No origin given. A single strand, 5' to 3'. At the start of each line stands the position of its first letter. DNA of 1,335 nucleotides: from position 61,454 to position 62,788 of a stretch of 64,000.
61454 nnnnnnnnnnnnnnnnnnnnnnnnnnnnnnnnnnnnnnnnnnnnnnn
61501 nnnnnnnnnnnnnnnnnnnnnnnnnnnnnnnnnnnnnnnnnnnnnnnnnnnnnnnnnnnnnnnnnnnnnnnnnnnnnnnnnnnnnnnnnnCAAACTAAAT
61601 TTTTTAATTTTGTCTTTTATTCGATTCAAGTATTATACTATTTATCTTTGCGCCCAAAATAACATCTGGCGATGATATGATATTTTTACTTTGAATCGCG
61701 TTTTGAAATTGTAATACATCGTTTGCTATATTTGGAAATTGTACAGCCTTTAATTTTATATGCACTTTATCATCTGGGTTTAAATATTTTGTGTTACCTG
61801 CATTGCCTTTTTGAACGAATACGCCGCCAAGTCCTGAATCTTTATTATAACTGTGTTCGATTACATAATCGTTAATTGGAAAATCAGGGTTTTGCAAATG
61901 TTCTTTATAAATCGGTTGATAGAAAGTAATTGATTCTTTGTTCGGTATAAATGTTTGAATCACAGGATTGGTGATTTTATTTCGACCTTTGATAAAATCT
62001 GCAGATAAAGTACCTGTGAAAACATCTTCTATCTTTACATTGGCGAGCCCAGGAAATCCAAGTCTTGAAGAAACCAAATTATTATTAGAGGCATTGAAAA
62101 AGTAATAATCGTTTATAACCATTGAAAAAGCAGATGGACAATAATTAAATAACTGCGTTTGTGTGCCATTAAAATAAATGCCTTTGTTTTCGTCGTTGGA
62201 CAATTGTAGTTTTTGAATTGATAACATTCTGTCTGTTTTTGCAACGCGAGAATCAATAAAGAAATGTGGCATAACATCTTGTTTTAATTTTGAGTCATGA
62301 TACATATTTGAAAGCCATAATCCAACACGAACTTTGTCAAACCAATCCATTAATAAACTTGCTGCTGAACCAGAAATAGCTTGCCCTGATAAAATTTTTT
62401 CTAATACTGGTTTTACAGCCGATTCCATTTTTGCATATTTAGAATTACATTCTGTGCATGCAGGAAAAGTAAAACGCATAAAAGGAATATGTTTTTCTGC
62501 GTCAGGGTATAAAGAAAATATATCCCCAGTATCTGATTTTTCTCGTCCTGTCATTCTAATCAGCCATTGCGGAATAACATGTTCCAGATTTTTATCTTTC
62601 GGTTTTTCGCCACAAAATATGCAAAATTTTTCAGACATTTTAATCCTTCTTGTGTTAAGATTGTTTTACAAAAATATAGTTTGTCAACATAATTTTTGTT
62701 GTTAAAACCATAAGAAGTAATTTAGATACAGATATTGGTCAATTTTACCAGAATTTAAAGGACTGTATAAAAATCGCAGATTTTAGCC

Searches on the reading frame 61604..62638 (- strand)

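Call 25: search_protein_families(library=pfam, proteins=[window:61604-62638:-], max_evalue=0.01)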
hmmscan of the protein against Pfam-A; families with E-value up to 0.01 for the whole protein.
window:61604-62638:- (344 aa): 1 family
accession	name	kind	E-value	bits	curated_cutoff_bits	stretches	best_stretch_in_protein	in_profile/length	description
PF14279.12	HNH_5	-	0.0083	16.5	27.5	0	6-24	1-21/56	HNH endonuclease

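Call 77: search_protein_families(library=ncbifam, proteins=[window:61604-62638:-], max_evalue=0.01)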
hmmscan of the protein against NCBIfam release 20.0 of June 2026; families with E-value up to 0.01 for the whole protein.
window:61604-62638:- (344 aa): 0 families

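Call 78: search_protein_families(library=phrogs, proteins=[window:61604-62638:-], max_evalue=0.01)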
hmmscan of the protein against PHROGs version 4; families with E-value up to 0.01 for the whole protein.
window:61604-62638:- (344 aa): 0 families
